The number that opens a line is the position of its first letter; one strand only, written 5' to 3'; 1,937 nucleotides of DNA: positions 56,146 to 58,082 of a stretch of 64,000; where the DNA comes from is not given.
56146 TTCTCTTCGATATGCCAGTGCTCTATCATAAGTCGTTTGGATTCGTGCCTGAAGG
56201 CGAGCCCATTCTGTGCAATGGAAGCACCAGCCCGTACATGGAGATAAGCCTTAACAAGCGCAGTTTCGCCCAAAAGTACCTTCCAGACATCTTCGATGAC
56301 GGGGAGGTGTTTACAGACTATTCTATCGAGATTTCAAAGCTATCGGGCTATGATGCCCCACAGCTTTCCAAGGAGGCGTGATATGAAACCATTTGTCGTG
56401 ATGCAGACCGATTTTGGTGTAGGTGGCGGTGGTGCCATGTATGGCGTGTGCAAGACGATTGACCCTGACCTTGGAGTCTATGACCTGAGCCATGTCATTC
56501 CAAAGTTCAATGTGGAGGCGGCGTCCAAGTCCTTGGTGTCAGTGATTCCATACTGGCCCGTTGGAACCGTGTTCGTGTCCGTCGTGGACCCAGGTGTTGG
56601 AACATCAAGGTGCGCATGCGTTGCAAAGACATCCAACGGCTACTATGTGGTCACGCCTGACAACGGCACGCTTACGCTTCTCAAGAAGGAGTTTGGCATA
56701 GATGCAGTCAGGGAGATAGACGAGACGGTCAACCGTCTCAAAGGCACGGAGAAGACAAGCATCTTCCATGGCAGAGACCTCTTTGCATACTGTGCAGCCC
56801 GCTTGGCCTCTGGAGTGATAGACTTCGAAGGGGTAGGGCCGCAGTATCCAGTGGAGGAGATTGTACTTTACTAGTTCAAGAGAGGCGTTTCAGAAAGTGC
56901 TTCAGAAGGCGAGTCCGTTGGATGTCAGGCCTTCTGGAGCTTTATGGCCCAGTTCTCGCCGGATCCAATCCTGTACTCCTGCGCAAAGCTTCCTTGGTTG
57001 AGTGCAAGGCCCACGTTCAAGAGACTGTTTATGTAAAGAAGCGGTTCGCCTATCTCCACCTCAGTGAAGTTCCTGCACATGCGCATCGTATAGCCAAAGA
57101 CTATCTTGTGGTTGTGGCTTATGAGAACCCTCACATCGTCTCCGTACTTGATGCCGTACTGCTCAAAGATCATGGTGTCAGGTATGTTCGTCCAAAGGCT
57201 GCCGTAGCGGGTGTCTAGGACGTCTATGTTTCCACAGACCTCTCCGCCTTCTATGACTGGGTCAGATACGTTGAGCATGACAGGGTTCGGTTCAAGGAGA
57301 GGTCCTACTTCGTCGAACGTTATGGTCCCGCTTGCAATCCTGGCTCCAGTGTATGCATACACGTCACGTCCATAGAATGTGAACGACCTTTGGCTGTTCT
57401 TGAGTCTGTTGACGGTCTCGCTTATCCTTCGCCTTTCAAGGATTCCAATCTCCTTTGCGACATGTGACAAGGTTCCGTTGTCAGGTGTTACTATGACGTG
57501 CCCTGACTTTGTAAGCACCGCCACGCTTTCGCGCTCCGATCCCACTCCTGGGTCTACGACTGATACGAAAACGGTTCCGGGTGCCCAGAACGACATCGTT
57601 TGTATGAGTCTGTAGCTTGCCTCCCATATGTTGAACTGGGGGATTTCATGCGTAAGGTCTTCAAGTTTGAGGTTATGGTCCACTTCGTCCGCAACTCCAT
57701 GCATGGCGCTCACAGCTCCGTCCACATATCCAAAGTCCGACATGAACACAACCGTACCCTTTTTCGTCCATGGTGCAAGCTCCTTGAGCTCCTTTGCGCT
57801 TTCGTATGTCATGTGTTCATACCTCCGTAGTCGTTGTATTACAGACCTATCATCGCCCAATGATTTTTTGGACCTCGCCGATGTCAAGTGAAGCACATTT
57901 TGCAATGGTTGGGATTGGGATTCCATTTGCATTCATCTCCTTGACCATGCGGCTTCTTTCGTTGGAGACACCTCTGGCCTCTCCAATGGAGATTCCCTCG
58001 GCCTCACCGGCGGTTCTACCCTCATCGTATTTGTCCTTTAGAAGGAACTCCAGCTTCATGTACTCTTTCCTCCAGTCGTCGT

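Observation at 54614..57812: DUF62 paralogs differ at catalytic-motif positions: one degenerate, one N-domain only, one His-to-Tyr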

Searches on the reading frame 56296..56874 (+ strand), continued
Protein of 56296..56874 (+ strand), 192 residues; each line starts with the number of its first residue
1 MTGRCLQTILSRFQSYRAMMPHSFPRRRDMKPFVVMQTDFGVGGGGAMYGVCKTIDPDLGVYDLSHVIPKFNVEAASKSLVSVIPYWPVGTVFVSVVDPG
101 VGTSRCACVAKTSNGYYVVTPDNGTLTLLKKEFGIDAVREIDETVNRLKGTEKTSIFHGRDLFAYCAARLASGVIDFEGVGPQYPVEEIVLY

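Call 58: find_encoding_contigs(protein=P0430, flank=10000, max_places=2)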
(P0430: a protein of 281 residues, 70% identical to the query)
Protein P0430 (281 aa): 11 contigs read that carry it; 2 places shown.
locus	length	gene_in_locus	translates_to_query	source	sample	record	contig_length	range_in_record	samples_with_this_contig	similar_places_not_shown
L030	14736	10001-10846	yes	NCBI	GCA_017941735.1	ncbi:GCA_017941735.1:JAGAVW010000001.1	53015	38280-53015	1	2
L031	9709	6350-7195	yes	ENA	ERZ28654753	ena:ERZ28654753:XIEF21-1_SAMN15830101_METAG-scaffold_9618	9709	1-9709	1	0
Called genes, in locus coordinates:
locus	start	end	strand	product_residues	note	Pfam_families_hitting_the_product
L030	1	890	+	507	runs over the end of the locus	PF02874:ATP-synt_ab_N, PF00006:ATP-synt_ab, PF00306:ATP-synt_ab_C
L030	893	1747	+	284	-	PF00231:ATP-synt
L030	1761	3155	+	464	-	PF02874:ATP-synt_ab_N, PF00006:ATP-synt_ab, PF22919:ATP-synt_VA_C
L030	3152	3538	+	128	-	PF02823:ATP-synt_DE_N, PF00401:ATP-synt_DE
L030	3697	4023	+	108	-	PF01381:HTH_3 (weak)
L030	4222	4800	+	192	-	PF07155:ECF-ribofla_trS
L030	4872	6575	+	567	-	PF03193:RsgA_GTPase (faint), PF00005:ABC_tran, PF02463:SMC_N (faint), PF13304:AAA_21 (faint), PF13555:AAA_29 (faint), PF12558:DUF3744, PF00005:ABC_tran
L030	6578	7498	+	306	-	PF02361:CbiQ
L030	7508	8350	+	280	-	PF01887:SAM_HAT_N, PF20257:SAM_HAT_C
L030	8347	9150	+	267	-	PF01887:SAM_HAT_N, PF20257:SAM_HAT_C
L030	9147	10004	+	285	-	PF01887:SAM_HAT_N, PF20257:SAM_HAT_C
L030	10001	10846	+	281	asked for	PF01887:SAM_HAT_N, PF20257:SAM_HAT_C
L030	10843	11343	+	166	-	PF01887:SAM_HAT_N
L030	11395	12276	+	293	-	-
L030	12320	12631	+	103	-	-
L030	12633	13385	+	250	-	PF01812:5-FTHF_cyc-lig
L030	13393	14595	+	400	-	PF00155:Aminotran_1_2, PF01212:Beta_elim_lyase (weak)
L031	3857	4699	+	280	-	PF01887:SAM_HAT_N, PF20257:SAM_HAT_C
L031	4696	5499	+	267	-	PF01887:SAM_HAT_N, PF20257:SAM_HAT_C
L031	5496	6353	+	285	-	PF01887:SAM_HAT_N, PF20257:SAM_HAT_C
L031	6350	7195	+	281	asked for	PF01887:SAM_HAT_N, PF20257:SAM_HAT_C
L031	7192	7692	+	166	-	PF01887:SAM_HAT_N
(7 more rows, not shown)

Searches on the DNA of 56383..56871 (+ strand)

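Call 89: search_rna_families(sources=[L027, L030, L028, L002], threshold=evalue, max_evalue=0.1)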
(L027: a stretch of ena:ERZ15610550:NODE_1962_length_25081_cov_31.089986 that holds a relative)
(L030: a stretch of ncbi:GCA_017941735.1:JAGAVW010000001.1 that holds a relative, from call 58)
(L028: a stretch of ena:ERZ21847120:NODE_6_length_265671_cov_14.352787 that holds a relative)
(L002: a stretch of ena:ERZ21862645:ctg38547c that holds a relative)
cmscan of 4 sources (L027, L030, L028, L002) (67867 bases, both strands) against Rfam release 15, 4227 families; matches with E-value up to 0.1: 1.
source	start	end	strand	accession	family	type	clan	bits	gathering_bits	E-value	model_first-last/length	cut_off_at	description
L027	11417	11469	+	RF00005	tRNA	Gene; tRNA;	CL00001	35.6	29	0.00095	1-51/71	3'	tRNA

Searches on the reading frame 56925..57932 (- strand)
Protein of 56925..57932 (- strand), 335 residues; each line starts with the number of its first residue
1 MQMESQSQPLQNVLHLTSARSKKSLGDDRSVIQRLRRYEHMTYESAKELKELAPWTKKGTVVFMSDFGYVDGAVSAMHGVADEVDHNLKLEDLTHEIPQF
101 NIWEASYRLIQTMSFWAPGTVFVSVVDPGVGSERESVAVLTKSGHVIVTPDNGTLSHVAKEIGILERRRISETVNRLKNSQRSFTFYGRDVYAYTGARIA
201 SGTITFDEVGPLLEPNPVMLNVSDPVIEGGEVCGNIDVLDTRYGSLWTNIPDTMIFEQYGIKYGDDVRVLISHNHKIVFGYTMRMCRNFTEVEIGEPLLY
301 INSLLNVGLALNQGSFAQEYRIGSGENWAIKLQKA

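Call 3: search_protein_families(library=pfam, proteins=[window:56925-57932:-], max_evalue=0.01)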
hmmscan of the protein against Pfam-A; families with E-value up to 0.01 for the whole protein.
window:56925-57932:- (335 aa): 2 families
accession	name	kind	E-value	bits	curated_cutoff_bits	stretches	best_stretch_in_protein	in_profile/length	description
PF01887.21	SAM_HAT_N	-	5.8e-45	153.1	26.3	1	61-210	1-145/145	SAM hydroxide adenosyltransferase N-terminal domain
PF20257.3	SAM_HAT_C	-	1.1e-18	67.8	25.5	1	234-328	1-83/84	SAM hydroxide adenosyltransferase C-terminal domain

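Call 22: search_protein_families(library=ncbifam, proteins=[window:56925-57812:-], max_evalue=0.001)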
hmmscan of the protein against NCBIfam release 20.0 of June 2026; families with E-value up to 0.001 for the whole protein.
window:56925-57812:- (295 aa): 3 families
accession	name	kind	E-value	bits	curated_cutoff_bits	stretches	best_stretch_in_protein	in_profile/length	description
NF058624.1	RSAMHdlseTHET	equivalog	1.9e-31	109.6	350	1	20-286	2-245/250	(R)-S-adenosyl-L-methionine hydrolase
TIGR04507.1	fluorinase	equivalog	3.3e-23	82.5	400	1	105-286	103-279/286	adenosyl-fluoride synthase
NF053629.1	RSAMPyrc0463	equivalog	6.4e-21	75.1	470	1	23-292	4-255/256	(R)-S-adenosyl-L-methionine hydrolase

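Call 37: find_homologous_proteins(query=window:56928-57812:-, max_evalue=1e-20)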
Query window:56928-57812:- (295 aa): 8000 proteins with E <= 1e-20 among 8000 candidates; the best 120 are listed.
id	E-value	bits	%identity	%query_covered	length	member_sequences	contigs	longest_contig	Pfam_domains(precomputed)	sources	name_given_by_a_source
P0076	7.9e-195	664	99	100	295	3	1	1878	PF01887.22,PF20257.4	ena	-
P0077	6.7e-193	657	98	100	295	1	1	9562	PF01887.22,PF20257.4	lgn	-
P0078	3.4e-192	655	97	100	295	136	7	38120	PF01887.22,PF20257.4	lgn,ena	-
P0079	8.8e-192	654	97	100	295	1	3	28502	PF01887.22,PF20257.4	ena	-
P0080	6.9e-182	621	91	100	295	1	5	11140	PF01887.22,PF20257.4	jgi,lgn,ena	jgi:S-adenosylmethionine hydrolase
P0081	1.1e-166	571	84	100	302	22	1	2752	PF01887.22,PF20257.4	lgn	-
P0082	7.5e-162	555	81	100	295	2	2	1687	PF01887.22,PF20257.4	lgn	-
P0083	2.0e-161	554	80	100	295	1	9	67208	PF01887.22,PF20257.4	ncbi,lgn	-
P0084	4.7e-154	530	78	100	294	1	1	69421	PF01887.22,PF20257.4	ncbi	-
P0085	8.4e-154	529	77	100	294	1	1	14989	PF01887.22,PF20257.4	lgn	-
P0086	1.4e-153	528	76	100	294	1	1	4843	PF01887.22,PF20257.4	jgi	-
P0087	2.2e-153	528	79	100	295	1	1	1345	PF01887.22,PF20257.4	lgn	-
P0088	3.7e-153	527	78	100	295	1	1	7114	PF01887.22,PF20257.4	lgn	-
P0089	2.6e-152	524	76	100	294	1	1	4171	PF01887.22,PF20257.4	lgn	-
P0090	3.9e-152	523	77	100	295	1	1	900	PF01887.22,PF20257.4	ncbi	-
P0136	1.4e-139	482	71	100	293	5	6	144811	PF01887.22,PF20257.4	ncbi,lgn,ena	-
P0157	1.4e-137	476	72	99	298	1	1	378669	PF01887.22,PF20257.4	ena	-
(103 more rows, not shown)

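Call 64: find_encoding_contigs(protein=P0157, flank=6000, max_places=2)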
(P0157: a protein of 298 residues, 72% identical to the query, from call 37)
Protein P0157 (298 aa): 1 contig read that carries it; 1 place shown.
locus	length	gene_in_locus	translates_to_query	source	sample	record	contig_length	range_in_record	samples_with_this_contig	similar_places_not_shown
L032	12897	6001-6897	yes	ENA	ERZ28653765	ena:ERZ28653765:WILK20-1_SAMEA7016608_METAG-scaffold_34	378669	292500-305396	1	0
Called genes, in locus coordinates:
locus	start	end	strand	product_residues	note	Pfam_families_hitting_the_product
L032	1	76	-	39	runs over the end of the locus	-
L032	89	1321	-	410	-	PF01047:MarR (weak), PF00480:ROK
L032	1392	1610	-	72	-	-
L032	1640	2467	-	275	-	PF01095:Pectinesterase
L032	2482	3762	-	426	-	PF01053:Cys_Met_Meta_PP, PF00155:Aminotran_1_2, PF01041:DegT_DnrJ_EryC1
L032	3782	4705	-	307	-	PF04204:HTS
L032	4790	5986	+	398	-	PF07690:MFS_1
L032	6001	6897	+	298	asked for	PF01887:SAM_HAT_N, PF20257:SAM_HAT_C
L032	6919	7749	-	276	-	PF02361:CbiQ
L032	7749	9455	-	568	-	PF03193:RsgA_GTPase (faint), PF13476:AAA_23 (faint), PF00004:AAA (faint), PF00005:ABC_tran, PF00006:ATP-synt_ab (faint), PF12558:DUF3744, PF00005:ABC_tran, PF13304:AAA_21 (weak), +5 more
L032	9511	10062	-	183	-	PF07155:ECF-ribofla_trS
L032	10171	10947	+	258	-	PF01936:NYN, PF18475:PIN7 (weak), PF12872:OST-HTH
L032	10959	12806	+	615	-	PF09335:VTT_dom, PF01553:Acyltransferase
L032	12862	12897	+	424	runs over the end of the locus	PF13487:HD_5, PF01966:HD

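Call 65: find_encoding_contigs(protein=P0136, flank=6000, max_places=2)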
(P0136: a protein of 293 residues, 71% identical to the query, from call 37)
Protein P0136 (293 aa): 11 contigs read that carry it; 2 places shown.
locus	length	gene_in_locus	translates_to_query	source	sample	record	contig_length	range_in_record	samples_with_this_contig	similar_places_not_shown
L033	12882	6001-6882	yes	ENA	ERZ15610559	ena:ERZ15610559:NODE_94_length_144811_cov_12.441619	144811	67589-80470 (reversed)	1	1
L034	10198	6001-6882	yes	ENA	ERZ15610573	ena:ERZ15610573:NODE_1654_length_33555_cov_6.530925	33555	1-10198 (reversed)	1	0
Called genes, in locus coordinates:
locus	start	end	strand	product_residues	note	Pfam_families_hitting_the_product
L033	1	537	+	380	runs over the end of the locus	PF02687:FtsX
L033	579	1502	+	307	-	PF23023:Anti-Pycsar_Apyc1, PF00753:Lactamase_B, PF12706:Lactamase_B_2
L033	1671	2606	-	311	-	-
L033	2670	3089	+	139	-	-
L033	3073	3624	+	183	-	PF01300:Sua5_yciO_yrdC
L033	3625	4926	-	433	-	PF06245:DUF1015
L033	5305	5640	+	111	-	-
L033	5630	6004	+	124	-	PF07736:CM_1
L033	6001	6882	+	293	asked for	PF01887:SAM_HAT_N, PF20257:SAM_HAT_C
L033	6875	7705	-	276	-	PF02361:CbiQ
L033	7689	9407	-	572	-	PF01078:Mg_chelatase (faint), PF03193:RsgA_GTPase (faint), PF03215:Rad17 (faint), PF13476:AAA_23 (faint), PF00005:ABC_tran, PF12558:DUF3744, PF00005:ABC_tran, PF13304:AAA_21 (weak), +8 more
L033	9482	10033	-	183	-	PF07155:ECF-ribofla_trS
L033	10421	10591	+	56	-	-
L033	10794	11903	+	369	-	PF13531:SBP_bac_11, PF01547:SBP_bac_1, PF13416:SBP_bac_8, PF13343:SBP_bac_6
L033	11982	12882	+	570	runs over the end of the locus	PF00528:BPD_transp_1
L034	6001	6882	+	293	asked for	PF01887:SAM_HAT_N, PF20257:SAM_HAT_C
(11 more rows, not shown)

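Call 90: search_solved_structures(query=window:56928-57812:-, max_evalue=1e-10, show_alignments=5)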
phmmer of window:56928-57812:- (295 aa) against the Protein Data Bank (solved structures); distinct sequences matched with E-value up to 1e-10: 16.
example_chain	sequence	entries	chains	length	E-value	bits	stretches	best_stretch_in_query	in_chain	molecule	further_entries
2zbu_A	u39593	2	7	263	7.1e-35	123.7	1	22-286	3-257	Uncharacterized conserved protein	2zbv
2q6o_A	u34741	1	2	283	4.3e-30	108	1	20-288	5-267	Hypothetical Protein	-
2q6i_A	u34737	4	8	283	6e-30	107.6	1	20-288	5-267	Hypothetical protein | chlorinase | Adenosyl-chloride synthase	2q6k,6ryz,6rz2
2q6l_A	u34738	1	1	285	2.8e-29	105.4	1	20-288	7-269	Hypothetical protein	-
7ccg_A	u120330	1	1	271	1.2e-28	103.2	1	18-290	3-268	DNA-directed RNA polymerase subunit delta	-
7xto_A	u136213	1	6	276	3.1e-28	101.9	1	20-282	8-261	soil bacterial derived chlorinase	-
2f4n_A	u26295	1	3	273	3.7e-26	95.1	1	22-161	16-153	Hypothetical protein MJ1651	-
22uy_A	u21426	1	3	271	1.3e-25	93.3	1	22-161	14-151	(R)-S-adenosyl-L-methionine hydrolase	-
2v7t_A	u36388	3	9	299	2.5e-25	92.4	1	103-287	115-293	5'-FLUORO-5'-DEOXYADENOSINE SYNTHASE | 5'-FLUORO-5'-DEOXY ADENOSINE SYNTHETASE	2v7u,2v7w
2v7x_A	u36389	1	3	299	1.7e-24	89.7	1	103-287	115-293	5'-FLUORO-5'-DEOXYADENOSINE SYNTHASE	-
1rqp_A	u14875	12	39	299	1.7e-24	89.7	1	103-287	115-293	5'-fluoro-5'-deoxyadenosine synthase | 5'-FLUORO-5'-DEOXY-ADENOSINE SYNTHASE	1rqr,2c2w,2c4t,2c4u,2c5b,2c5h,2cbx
5lmz_A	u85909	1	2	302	9.3e-22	80.7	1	104-285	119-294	Fluorinase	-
5b6i_A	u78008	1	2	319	1.1e-21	80.4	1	104-285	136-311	Fluorinase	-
2wr8_A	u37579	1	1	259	9.1e-19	70.8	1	22-190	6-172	PUTATIVE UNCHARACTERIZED PROTEIN PH0463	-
1wu8_A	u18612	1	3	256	1.1e-18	70.6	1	23-190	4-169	hypothetical protein PH0463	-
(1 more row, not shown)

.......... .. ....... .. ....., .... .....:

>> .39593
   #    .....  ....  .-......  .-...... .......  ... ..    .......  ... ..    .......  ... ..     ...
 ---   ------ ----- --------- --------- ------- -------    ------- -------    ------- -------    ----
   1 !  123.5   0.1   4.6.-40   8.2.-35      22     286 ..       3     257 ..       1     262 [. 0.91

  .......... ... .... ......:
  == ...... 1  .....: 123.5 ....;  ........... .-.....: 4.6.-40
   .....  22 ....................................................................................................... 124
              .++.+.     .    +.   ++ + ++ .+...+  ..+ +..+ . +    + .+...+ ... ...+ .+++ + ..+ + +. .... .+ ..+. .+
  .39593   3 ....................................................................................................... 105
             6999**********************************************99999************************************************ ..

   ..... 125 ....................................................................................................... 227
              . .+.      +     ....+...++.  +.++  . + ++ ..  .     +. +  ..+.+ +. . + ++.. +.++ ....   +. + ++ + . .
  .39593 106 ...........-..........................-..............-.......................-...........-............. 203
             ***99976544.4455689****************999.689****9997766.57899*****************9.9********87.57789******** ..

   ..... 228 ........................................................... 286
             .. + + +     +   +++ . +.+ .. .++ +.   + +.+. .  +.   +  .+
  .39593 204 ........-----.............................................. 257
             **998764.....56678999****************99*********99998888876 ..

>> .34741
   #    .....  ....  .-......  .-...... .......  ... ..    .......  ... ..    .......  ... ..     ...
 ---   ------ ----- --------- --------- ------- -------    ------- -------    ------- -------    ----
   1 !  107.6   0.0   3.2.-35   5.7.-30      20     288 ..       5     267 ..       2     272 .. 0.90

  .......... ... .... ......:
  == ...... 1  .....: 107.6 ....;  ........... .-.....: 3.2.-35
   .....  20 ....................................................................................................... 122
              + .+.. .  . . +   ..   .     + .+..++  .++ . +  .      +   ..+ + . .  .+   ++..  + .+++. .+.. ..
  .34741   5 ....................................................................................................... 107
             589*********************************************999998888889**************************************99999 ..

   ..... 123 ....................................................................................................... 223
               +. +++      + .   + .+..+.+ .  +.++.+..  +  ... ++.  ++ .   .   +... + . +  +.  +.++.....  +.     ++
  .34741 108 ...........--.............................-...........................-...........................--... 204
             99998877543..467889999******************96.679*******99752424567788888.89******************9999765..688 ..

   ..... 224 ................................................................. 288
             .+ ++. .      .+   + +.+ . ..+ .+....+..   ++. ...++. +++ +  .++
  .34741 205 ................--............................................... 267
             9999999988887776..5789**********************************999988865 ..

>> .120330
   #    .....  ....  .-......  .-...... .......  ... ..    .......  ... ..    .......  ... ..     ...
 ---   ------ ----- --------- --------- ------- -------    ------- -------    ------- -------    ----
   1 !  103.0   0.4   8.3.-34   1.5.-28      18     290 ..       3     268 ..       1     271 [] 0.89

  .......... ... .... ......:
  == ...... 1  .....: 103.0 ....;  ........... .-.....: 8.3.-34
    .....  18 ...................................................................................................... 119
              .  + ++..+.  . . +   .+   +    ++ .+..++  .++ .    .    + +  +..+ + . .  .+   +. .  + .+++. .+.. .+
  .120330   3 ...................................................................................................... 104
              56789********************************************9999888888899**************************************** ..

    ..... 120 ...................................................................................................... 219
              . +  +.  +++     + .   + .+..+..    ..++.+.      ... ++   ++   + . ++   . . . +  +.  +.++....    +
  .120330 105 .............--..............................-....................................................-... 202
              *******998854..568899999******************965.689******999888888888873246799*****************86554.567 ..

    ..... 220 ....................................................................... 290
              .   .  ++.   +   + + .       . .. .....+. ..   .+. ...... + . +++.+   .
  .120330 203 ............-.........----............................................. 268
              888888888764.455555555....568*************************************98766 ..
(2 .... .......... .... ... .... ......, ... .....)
